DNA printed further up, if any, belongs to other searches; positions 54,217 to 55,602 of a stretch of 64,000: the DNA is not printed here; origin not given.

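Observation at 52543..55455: Two-gene module: ABC/SMC-head-like ATPase plus an unknown partner with an HDR-containing PLD/MIT_C-like motif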

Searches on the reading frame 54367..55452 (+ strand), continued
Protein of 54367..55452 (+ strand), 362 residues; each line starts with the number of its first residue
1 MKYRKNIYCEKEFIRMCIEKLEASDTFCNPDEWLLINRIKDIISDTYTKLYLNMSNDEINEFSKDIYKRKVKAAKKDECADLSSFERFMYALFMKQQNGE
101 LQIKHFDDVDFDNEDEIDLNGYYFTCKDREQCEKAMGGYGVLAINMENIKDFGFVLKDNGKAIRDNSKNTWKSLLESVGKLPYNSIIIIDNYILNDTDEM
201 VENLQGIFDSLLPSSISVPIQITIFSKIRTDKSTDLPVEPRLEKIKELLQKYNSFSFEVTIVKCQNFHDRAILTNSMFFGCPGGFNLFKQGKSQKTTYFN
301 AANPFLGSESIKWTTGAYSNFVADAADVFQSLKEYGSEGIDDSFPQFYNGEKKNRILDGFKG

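Call 36: find_related_loci(query=A3, collection=genome_contigs, flank=9000)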
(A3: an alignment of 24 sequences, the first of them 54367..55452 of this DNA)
Query A3 (362 aa) in genome_contigs; peptide patterns used: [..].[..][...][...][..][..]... (x = any residue, [..] = any of these).
17 stretches matched a pattern; 10 encode a relative of the query (tblastn E <= 1e-3); 10 distinct loci.
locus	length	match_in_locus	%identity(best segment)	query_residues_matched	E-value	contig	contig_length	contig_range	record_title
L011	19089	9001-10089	38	2-360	1e-80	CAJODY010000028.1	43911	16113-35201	uncultured Bacteroidaceae bacterium isolate Red_deer_1_mag_82 genome assembly, contig: scaffold_2176, whole genome shotg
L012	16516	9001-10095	39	2-357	6e-74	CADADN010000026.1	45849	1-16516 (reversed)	MAG: uncultured Prevotellaceae bacterium isolate RUG13201 genome assembly, contig: RUG13201_asm_26, whole genome shotgun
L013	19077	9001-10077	38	2-358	4e-70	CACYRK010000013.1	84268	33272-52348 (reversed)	MAG: uncultured Bacteroidales bacterium isolate RUG12202 genome assembly, contig: RUG12202_asm_13, whole genome shotgun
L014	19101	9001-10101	35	3-358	1e-65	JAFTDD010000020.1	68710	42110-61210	MAG: Muribaculaceae bacterium isolate RGIG3710 Goat_Rumen.Co__c750134, whole genome shotgun sequence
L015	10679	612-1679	34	3-357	2e-65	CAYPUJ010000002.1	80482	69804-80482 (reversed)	MAG TPA_asm: uncultured Bacteroides sp. isolate SRP141132_co1_111 genome assembly, contig: NODE_124_length_80482_cov_84.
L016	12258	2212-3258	35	1-356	3e-59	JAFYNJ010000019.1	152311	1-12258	MAG: Bacteroidales bacterium isolate RGIG7248 Water_buffalos_Cecum-3__c52, whole genome shotgun sequence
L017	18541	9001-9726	37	119-357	4e-42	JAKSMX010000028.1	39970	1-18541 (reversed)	MAG: Bacteroidales bacterium isolate Horse_feces136 MAG136_28, whole genome shotgun sequence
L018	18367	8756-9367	29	123-308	3e-16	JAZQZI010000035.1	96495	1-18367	MAG: Tidjanibacter sp. isolate T1900045157_TC20190151.MAGScoT_cleanbin_000001 SGB_4989_k141_2947641, whole genome shotgu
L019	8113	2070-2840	27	4-287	1e-15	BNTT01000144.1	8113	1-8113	Bacteroidia bacterium MS499-65 DNA, sequence144, whole genome shotgun sequence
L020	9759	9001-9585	28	107-297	3e-12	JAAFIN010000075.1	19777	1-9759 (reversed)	MAG: Cytophagales bacterium isolate bin16.concoct.ball.085 WN_Cytophagales_8_scaffold_75, whole genome shotgun sequence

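Call 39: search_protein_families(library=pfam, proteins=[L001:3705-4247:+, L011:5775-6782:+, L012:6150-6653:+, L012:4533-5540:+, L013:4448-5698:+, L014:5386-6651:+, L020:5614-6417:+, L020:3970-5097:+, L018:5119-6246:+, L008:3481-4371:+], max_evalue=0.001)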
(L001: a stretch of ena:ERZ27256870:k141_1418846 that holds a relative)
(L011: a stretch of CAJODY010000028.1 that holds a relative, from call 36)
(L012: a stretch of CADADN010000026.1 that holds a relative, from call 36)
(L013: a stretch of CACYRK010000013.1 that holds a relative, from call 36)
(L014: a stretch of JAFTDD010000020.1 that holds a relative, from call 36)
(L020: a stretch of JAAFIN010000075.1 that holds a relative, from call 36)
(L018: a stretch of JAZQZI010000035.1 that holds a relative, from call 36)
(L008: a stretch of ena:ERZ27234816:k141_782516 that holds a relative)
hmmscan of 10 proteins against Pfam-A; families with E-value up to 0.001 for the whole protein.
L001:3705-4247:+ (181 aa): 0 families

L011:5775-6782:+ (336 aa): 2 families
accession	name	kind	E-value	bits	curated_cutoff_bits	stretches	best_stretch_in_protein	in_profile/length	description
PF06250.17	YhcG_C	-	7.8e-55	185.5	32.5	1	174-325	3-156/157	YhcG PDDEXK nuclease domain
PF17761.7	DUF1016_N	-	8.4e-42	143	32.8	1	15-152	1-137/137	DUF1016 N-terminal domain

L012:6150-6653:+ (168 aa): 0 families

L012:4533-5540:+ (336 aa): 1 family
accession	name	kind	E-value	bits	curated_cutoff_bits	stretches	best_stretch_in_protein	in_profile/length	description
PF14391.12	DUF4421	-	2.9e-54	185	32.1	1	49-335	2-301/302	Domain of unknown function (DUF4421)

L013:4448-5698:+ (417 aa): 3 families
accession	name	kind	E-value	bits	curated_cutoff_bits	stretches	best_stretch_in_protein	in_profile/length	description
PF01018.28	GTP1_OBG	-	3.9e-59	199.1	27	1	7-161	1-155/155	GTP1/OBG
PF01926.29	MMR_HSR1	-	2.3e-24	86.1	21.9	1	164-284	1-113/113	50S ribosome-binding GTPase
PF02421.24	FeoB_N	-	2.3e-11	43.9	27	1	165-322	3-154/156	Ferrous iron transport protein B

L014:5386-6651:+ (422 aa): 2 families
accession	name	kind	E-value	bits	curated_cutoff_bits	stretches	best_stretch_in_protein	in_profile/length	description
PF13173.12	AAA_14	-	5.9e-33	114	27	1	35-163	5-129/129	AAA domain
PF13635.12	DUF4143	-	4.3e-14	53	28.1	1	220-356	2-147/160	Domain of unknown function (DUF4143)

L020:5614-6417:+ (268 aa): 0 families

L020:3970-5097:+ (376 aa): 1 family
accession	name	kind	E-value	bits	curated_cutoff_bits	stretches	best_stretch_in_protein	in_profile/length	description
PF04577.19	Glyco_transf_61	-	5.5e-20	72.4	27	1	133-306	1-133/137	Glycosyltransferase 61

L018:5119-6246:+ (376 aa): 3 families
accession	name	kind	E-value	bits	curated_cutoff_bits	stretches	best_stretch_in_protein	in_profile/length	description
PF13280.12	WYL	-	4.6e-12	46.2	21.8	1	184-252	2-69/70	WYL domain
PF25583.1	WCX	-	1.3e-06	29.1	23.9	1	285-372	3-76/76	WCX domain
PF02414.20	Borrelia_orfA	-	1.2e-05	25.5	25.8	1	52-101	15-64/288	Borrelia ORF-A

L008:3481-4371:+ (297 aa): 0 families

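Call 40: search_protein_families(library=pfam, proteins=[L011:10280-12259:+, L012:10197-12167:+, L013:10160-11455:+, L015:1720-3771:+, L016:3322-4209:+, L017:9895-11298:+, L018:9653-10633:+, L019:3375-4763:+, L005:9344-10465:+, L005:11540-16594:+], max_evalue=0.001)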
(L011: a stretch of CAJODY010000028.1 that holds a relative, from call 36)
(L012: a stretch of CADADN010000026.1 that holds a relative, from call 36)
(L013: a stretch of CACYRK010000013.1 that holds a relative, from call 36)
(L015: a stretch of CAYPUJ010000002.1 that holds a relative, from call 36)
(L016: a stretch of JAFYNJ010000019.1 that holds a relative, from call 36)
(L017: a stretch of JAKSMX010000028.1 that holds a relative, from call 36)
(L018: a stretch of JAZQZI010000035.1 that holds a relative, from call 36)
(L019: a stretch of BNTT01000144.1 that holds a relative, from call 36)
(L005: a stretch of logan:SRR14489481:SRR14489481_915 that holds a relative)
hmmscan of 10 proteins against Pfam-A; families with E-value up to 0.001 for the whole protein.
L011:10280-12259:+ (660 aa): 11 families
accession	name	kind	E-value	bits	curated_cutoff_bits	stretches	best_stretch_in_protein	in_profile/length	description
PF05970.20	PIF1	-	1.9e-30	106.6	25.9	1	28-225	18-218/223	PIF1-like helicase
PF13604.12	AAA_30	-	2.3e-16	60.5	27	1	28-233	14-181/191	AAA domain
PF13245.12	AAA_19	-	1.6e-13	51.5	25.1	1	30-167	9-132/134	AAA domain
PF13401.12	AAA_22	-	5.2e-07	30.5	27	1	31-164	4-126/130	AAA domain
PF18335.7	SH3_13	-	3.4e-06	27.2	41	1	297-331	26-60/65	ATP-dependent RecD-like DNA helicase SH3 domain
PF13538.12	UvrD_C_2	-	1.3e-05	25.4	27.4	1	380-417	1-45/52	UvrD-like helicase C-terminal domain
PF17060.10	MPS2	-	3.9e-05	23.3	28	1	532-624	147-238/395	Monopolar spindle protein 2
PF11559.13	ADIP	-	7.6e-05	23.3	34.3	0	590-650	63-123/151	Afadin- and alpha -actinin-Binding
PF01443.25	Viral_helicase1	-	0.00014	22.2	21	0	356-419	154-222/228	Viral superfamily 1 RNA helicase core domain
PF18504.6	Csm1_N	-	0.0006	20.5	26.3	1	524-569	21-66/70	Csm1 N-terminal domain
PF25014.1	NET2A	-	0.00068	20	33.1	0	588-651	141-204/235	NET2A-like domain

L012:10197-12167:+ (657 aa): 0 families

L013:10160-11455:+ (432 aa): 5 families
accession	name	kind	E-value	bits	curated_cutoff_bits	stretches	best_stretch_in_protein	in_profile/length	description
PF12710.13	HAD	-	2.3e-09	38.4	27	1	33-124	71-188/189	haloacid dehalogenase-like hydrolase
PF00702.32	Hydrolase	-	7.8e-07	30.1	26.4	0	33-128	92-191/191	haloacid dehalogenase-like hydrolase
PF13242.12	Hydrolase_like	-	6.8e-05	23.1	22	1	86-133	4-47/75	HAD-hyrolase-like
PF13419.12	HAD_2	-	0.00053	20.6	23.8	0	37-133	77-177/178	Haloacid dehalogenase-like hydrolase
PF01396.24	Zn_ribbon_Top1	-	0.00096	19.3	32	0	390-415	2-25/39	Topoisomerase DNA binding C4 zinc finger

L015:1720-3771:+ (684 aa): 10 families
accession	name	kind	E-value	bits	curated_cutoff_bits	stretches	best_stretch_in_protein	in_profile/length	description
PF13604.12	AAA_30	-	1e-25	91.1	27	1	10-220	2-170/191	AAA domain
PF13245.12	AAA_19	-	1.3e-19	71.1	25.1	1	26-175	8-133/134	AAA domain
PF22721.1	TBP-TOTE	-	4.6e-19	68.2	27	2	604-676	5-75/78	TATA-binding-like protein domain of the TOTE conflict systems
PF05970.20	PIF1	-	1.6e-13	51.2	25.9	1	10-219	2-203/223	PIF1-like helicase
PF13538.12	UvrD_C_2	-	8.3e-12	45.2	27.4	1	419-467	1-51/52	UvrD-like helicase C-terminal domain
PF09848.15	SLFN-g3_helicase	-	3.4e-08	33.6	24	1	30-276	2-229/354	Schlafen group 3, DNA/RNA helicase domain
PF13401.12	AAA_22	-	1.3e-06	29.2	27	1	27-171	3-126/130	AAA domain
PF01443.25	Viral_helicase1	-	2.7e-06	27.8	21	0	34-52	3-21/228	Viral superfamily 1 RNA helicase core domain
PF04851.21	ResIII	-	0.00015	22.1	22.5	0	8-57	2-51/164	Type III restriction enzyme, res subunit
PF13086.12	AAA_11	-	0.00085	19.6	27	0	160-174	239-253/257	AAA domain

L016:3322-4209:+ (296 aa): 1 family
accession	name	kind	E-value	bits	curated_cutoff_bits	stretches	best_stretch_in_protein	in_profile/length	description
PF11185.13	DUF2971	-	1.3e-06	30.1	22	1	96-204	1-88/89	Protein of unknown function (DUF2971)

L017:9895-11298:+ (468 aa): 2 families
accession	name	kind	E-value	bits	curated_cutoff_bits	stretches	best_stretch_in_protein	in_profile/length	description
PF02601.20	Exonuc_VII_L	-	6.8e-12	45.9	35.9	1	199-453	61-281/315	Exonuclease VII, large subunit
PF05557.18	MAD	-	0.00041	19.3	30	1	274-444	12-178/661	Mitotic checkpoint protein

L018:9653-10633:+ (327 aa): 4 families
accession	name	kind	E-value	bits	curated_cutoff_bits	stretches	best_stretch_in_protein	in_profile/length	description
PF13306.12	LRR_5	-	2.7e-48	163.5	27.7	2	56-182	3-126/127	BspA type Leucine rich repeat region (6 copies)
PF13855.12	LRR_8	-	2.8e-13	49.8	27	0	56-95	16-56/61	Leucine rich repeat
PF23952.1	LRR_EndoS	-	7.2e-05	23.4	27.9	0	63-139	34-111/116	Endo-beta-N-acetylglucosaminidase EndoS LRR domain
PF12799.13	LRR_4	-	0.00033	21.2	27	0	242-271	3-31/44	Leucine Rich repeats (2 copies)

L019:3375-4763:+ (463 aa): 2 families
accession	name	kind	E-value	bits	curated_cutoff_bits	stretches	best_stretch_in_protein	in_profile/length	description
PF00557.29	Peptidase_M24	-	2.5e-41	142.2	23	1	170-433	3-208/208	Metallopeptidase family M24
PF05195.22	AMP_N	-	1.6e-24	86.4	24.6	1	7-115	1-112/121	Aminopeptidase P, N-terminal domain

L005:9344-10465:+ (374 aa): 2 families
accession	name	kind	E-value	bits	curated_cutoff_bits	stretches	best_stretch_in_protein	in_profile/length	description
PF00085.26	Thioredoxin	-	8.4e-07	29.4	23.5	1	47-123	14-95/103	Thioredoxin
PF13098.12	Thioredoxin_2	-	8.1e-06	26.6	27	1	55-120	10-95/104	Thioredoxin-like domain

L005:11540-16594:+ (1685 aa): 3 families
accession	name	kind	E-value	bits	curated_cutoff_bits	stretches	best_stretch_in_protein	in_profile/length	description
PF00270.35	DEAD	-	3.6e-18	66.3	26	1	735-911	2-164/167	DEAD/DEAH box helicase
PF00271.37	Helicase_C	-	4.1e-12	46.8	23.5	1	1044-1151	13-109/110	Helicase conserved C-terminal domain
PF18741.7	MTES_1575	-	2.6e-05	24.7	38.2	1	446-497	29-79/96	REase_MTES_1575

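Call 42: find_encoding_contigs(protein=P0141, flank=6000, max_places=2)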
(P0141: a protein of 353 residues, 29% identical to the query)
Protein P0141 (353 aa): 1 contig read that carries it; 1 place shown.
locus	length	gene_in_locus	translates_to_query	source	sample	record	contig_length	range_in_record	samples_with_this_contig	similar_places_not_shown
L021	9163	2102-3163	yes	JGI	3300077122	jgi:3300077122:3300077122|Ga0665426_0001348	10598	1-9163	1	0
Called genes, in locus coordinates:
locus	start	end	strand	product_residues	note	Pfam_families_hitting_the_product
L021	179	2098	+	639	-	PF02463:SMC_N (weak), PF11398:DUF2813 (faint), PF13175:AAA_15, PF13304:AAA_21, PF12476:DUF3696 (weak)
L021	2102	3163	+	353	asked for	-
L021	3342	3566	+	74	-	-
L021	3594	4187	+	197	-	-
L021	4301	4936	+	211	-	-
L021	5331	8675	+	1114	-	PF13517:FG-GAP_3 (faint), PF18962:Por_Secre_tail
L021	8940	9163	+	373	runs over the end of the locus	-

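Call 43: find_encoding_contigs(protein=P0084, flank=6000, max_places=2)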
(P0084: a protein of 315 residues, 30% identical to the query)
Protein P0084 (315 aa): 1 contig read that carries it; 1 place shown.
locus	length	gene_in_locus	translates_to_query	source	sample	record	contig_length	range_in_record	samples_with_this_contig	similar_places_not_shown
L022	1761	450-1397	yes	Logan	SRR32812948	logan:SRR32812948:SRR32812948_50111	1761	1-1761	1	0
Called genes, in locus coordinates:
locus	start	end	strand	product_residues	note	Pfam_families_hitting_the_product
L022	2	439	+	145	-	?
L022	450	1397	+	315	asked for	-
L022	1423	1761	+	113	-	?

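Call 44: find_encoding_contigs(protein=P0097, flank=6000, max_places=2)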
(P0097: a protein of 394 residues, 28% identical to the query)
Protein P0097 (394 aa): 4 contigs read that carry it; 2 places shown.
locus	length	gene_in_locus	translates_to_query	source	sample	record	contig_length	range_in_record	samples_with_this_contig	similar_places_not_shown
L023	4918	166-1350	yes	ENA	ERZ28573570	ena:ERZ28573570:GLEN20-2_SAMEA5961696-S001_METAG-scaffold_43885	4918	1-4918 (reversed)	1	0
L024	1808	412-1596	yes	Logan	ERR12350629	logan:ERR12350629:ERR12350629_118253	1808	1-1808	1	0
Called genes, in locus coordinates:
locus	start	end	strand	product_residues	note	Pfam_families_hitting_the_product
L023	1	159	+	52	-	?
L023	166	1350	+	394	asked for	-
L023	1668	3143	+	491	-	PF13245:AAA_19 (weak)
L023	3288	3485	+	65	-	-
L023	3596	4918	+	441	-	?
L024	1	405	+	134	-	?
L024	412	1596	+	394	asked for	-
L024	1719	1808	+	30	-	?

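Call 45: find_homologous_proteins(query=A2, max_evalue=0.001)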
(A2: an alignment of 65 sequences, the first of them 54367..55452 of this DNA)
Query A2 (65 sequences) (362 aa, profile of the alignment): 19 proteins with E <= 0.001 among 4247 candidates.
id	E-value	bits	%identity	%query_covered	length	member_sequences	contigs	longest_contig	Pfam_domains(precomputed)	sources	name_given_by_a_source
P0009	6.5e-107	376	38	98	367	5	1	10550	-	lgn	-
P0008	2.2e-104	367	39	99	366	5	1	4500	PF16565.12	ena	-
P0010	1.4e-102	362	39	99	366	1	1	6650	-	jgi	jgi:hypothetical protein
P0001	1.6e-100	355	99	100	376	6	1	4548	-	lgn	-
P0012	4.0e-100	353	38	99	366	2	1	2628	PF16565.12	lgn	-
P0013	4.5e-100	353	37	99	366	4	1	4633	PF16565.12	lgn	-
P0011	2.3e-99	351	38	98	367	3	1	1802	-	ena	-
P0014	9.2e-99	349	38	99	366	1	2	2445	-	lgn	-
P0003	1.2e-98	349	76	100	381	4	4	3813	-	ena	-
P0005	7.8e-98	346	66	100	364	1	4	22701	-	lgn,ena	-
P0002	1.7e-97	345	80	100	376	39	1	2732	-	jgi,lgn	jgi:hypothetical protein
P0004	8.0e-97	343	71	99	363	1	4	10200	-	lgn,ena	-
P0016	2.7e-96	341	37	99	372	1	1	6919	PF16565.12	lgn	-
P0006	3.2e-96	341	63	100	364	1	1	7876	-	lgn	-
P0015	1.8e-87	312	40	89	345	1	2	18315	PF16565.12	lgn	-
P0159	7.9e-46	175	28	47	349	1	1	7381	-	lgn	-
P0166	2.3e-21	95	28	38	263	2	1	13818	-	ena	-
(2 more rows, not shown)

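Call 46: search_dna_similar(query=window:54367-55452:+, collection=plasmids, mode=protein, max_evalue=0.001, max_rows=30)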
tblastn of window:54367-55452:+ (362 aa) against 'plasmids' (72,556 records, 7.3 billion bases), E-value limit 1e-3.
No match.

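Call 47: search_dna_similar(query=window:54367-55452:+, collection=phages, mode=protein, max_evalue=0.001, max_rows=20)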
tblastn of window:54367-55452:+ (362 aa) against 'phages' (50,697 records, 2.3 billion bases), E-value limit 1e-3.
No match.

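Call 65: find_encoding_contigs(protein=P0166, flank=7000, max_places=2)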
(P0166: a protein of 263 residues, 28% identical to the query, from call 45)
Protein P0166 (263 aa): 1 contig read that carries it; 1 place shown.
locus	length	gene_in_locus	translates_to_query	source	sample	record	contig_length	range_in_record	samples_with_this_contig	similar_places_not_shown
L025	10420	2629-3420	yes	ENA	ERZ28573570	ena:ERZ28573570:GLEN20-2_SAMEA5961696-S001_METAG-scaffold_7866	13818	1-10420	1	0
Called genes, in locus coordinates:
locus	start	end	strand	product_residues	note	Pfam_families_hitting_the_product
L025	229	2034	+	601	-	PF00069:Pkinase, PF07714:PK_Tyr_Ser-Thr, PF00004:AAA, PF17862:AAA_lid_3 (faint)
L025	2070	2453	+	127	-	PF10722:YbjN (weak)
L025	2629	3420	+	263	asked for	-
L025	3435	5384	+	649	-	-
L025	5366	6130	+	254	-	-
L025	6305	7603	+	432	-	-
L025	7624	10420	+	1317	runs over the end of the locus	-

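Call 66: find_encoding_contigs(protein=P0159, flank=7000, max_places=2)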
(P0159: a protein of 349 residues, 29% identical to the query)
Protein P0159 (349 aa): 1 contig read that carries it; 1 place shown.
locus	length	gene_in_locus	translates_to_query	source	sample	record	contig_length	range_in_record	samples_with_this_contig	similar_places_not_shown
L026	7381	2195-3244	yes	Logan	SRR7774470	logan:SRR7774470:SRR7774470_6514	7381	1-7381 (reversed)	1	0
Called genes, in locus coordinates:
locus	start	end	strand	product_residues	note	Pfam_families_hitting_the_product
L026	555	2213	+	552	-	PF13175:AAA_15, PF13304:AAA_21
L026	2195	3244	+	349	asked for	-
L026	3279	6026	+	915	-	-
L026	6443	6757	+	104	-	-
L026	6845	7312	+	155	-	-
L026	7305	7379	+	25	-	?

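Call 68: find_related_loci(query=A3, collection=viral_contigs, flank=9000)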
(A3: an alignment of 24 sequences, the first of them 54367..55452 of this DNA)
Query A3 (362 aa) in viral_contigs; peptide patterns used: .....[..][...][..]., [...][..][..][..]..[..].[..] (x = any residue, [..] = any of these).
40 stretches matched a pattern, but none encodes a relative of the query by tblastn (E <= 1e-3).

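Call 70: find_related_loci(query=A3, collection=metagenome_contigs, flank=9000)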
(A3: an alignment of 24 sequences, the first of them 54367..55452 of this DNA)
Query A3 (362 aa) in metagenome_contigs; peptide patterns used: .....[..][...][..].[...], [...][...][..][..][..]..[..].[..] (x = any residue, [..] = any of these).
386 stretches matched a pattern; 117 encode a relative of the query (tblastn E <= 1e-3); the best 80 are kept; 80 distinct loci.
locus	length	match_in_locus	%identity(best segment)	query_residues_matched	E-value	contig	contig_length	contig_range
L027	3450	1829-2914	80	1-362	0e+0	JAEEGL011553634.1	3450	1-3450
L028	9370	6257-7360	40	2-358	1e-78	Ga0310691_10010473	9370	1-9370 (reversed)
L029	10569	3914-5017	40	2-358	1e-78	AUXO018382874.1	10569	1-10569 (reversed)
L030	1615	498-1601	39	2-358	1e-79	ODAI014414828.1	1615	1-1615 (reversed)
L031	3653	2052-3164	39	2-361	4e-74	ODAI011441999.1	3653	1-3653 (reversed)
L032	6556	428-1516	38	3-357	7e-74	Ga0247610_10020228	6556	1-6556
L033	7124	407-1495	38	3-357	7e-74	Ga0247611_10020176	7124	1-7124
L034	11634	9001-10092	39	2-360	2e-71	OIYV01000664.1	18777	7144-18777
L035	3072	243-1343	39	2-359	4e-71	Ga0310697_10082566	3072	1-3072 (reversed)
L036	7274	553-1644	38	2-361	2e-70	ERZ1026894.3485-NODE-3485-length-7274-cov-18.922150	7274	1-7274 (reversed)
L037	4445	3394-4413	39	2-330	2e-70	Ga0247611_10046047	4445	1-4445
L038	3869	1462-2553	37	2-361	3e-70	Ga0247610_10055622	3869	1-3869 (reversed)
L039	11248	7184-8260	37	2-358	2e-69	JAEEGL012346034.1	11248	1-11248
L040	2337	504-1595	38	2-361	2e-70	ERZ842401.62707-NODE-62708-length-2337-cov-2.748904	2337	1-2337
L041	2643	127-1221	36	2-357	3e-69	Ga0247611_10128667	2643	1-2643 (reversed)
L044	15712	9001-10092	39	2-361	1e-82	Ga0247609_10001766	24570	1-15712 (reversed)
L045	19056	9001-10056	34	3-356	9e-59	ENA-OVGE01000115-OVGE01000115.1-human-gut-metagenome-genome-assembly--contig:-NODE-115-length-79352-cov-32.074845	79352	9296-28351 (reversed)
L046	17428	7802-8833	37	2-357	2e-58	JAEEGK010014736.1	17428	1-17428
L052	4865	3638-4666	35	2-357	4e-53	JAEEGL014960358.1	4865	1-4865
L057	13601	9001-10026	31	2-356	7e-46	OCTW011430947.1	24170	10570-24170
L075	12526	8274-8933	31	110-325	3e-22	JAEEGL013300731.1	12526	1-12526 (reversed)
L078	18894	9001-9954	26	1-328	9e-21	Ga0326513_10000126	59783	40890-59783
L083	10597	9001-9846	30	88-362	7e-20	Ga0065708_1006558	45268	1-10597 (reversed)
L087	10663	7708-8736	25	1-336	3e-19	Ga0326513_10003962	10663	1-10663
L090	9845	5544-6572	26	1-336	4e-19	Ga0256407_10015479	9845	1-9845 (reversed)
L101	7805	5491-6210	27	108-325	9e-16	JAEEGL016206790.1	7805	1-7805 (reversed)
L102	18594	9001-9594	31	139-333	1e-15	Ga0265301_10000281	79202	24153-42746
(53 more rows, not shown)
